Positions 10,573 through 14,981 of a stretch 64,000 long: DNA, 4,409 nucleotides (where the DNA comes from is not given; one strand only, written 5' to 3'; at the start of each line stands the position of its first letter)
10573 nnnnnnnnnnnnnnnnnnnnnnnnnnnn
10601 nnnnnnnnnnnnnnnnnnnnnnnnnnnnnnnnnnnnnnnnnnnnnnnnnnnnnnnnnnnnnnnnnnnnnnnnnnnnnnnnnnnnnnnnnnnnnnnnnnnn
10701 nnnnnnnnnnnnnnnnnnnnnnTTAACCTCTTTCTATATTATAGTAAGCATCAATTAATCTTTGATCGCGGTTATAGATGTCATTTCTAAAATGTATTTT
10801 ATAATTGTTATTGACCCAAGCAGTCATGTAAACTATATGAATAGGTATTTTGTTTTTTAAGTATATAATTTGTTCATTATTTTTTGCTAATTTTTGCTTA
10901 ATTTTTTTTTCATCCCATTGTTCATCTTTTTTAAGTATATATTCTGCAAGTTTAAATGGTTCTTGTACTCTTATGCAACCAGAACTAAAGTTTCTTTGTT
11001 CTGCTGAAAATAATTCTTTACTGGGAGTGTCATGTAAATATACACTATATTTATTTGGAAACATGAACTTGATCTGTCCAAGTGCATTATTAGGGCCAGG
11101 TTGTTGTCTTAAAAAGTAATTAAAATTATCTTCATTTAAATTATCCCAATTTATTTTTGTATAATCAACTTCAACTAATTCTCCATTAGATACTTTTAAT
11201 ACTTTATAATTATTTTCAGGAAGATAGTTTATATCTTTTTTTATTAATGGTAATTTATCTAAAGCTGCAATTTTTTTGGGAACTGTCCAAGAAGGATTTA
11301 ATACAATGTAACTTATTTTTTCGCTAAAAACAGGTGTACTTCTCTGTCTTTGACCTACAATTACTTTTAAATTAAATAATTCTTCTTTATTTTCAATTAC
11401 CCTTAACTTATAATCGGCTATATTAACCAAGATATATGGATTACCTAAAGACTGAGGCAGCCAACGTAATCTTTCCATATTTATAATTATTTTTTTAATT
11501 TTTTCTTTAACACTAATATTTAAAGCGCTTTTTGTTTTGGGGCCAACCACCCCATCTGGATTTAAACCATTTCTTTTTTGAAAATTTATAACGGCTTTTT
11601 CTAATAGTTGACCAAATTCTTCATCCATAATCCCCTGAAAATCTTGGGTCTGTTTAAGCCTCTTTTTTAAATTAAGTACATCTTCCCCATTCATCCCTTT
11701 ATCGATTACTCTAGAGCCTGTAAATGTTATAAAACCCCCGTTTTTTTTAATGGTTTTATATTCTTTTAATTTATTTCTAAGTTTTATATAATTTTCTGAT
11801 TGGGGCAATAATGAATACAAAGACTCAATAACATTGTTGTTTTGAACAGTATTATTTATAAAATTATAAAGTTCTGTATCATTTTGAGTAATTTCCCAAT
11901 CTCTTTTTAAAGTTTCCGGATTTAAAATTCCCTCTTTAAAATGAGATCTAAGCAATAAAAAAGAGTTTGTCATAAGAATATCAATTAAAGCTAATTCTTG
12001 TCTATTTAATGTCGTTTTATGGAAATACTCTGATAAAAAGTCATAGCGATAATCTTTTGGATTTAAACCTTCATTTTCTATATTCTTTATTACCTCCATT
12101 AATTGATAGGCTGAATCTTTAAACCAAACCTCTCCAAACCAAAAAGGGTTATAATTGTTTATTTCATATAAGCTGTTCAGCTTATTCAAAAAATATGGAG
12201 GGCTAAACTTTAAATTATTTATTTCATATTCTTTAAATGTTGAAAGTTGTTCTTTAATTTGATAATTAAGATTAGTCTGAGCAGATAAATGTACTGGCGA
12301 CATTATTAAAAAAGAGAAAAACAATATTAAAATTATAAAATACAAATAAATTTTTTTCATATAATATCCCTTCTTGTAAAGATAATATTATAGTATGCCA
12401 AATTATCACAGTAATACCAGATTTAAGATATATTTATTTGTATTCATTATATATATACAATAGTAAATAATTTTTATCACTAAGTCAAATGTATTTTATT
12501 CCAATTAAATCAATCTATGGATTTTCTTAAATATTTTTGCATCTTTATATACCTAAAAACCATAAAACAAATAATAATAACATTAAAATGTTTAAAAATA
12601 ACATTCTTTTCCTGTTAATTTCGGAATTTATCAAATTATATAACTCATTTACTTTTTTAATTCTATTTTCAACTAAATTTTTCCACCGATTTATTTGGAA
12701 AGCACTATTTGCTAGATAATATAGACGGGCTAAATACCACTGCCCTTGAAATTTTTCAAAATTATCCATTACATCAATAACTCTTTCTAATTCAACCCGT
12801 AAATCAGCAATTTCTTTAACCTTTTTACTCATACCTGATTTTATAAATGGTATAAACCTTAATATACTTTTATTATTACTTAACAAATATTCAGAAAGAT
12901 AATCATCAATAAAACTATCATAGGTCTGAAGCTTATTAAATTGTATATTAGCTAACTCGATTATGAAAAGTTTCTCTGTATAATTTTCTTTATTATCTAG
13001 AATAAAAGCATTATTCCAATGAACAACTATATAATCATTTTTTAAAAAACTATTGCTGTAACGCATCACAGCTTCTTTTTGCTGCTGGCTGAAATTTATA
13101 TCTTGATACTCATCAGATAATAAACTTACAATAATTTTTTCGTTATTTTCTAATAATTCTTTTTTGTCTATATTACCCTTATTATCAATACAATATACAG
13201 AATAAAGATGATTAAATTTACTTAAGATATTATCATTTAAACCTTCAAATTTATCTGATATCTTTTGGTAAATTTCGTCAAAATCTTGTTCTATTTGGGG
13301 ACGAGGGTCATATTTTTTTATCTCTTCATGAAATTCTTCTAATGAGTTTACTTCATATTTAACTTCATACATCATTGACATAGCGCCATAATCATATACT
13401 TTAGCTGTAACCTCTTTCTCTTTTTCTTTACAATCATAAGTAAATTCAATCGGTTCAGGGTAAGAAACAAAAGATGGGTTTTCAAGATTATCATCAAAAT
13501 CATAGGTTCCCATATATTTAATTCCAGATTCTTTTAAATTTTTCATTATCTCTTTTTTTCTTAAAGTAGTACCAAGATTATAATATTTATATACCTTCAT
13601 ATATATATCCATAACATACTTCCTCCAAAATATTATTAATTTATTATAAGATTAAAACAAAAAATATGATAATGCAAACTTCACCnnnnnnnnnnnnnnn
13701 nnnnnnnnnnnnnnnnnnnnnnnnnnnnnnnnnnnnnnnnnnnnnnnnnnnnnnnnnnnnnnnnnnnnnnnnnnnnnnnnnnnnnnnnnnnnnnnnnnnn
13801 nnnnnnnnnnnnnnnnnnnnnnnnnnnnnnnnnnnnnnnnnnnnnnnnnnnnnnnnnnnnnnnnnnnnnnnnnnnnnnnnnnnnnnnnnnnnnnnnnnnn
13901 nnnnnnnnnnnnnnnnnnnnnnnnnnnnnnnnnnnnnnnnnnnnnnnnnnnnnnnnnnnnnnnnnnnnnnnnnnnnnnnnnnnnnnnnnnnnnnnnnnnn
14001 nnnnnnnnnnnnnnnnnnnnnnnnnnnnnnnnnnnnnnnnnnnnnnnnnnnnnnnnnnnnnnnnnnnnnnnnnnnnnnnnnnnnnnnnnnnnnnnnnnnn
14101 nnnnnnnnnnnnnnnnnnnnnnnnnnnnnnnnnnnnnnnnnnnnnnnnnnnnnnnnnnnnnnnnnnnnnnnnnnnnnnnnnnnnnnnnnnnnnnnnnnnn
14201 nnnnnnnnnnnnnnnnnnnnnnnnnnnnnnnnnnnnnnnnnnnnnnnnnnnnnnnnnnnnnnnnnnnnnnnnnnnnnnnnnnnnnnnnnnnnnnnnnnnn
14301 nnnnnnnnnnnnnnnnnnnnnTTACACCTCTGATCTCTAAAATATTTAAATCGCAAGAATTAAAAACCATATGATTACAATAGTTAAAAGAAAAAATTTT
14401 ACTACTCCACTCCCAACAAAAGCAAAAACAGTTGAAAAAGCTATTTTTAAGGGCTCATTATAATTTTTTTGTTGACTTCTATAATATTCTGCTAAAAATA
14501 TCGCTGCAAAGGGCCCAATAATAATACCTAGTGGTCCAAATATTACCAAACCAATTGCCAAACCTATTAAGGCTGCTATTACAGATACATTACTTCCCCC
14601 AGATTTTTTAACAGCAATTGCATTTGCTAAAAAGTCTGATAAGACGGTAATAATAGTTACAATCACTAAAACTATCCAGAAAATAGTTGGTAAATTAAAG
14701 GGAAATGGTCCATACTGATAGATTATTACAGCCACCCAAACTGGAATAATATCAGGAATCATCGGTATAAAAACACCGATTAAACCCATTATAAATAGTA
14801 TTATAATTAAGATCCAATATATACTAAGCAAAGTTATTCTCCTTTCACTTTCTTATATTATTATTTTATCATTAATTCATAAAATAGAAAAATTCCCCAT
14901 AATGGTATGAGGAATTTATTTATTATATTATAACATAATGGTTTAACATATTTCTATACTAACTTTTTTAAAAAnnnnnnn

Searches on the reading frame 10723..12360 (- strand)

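Call 46: search_protein_families(library=pfam, proteins=[window:10723-12360:-], max_evalue=0.000001)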
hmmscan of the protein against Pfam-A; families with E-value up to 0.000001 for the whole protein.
window:10723-12360:- (545 aa): 3 families
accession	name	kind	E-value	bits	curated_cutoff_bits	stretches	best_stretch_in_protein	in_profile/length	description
PF20142.4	Scaffold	-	2.2e-28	100.1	24.6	1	60-198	2-139/139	Scaffold domain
PF03734.19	YkuD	-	4e-25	89.5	23.4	1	308-479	2-142/146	L,D-transpeptidase catalytic domain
PF01471.23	PG_binding_1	-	1.3e-14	54.5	23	1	224-280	1-57/57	Putative peptidoglycan binding domain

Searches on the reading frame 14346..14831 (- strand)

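Call 47: search_protein_families(library=pfam, proteins=[window:14346-14831:-], max_evalue=0.000001)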
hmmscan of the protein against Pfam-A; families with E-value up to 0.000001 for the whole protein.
window:14346-14831:- (161 aa): 1 family
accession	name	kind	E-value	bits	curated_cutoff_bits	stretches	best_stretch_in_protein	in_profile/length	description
PF04306.18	DUF456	-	2.4e-29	102.8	29.4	1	21-158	1-137/139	Protein of unknown function (DUF456)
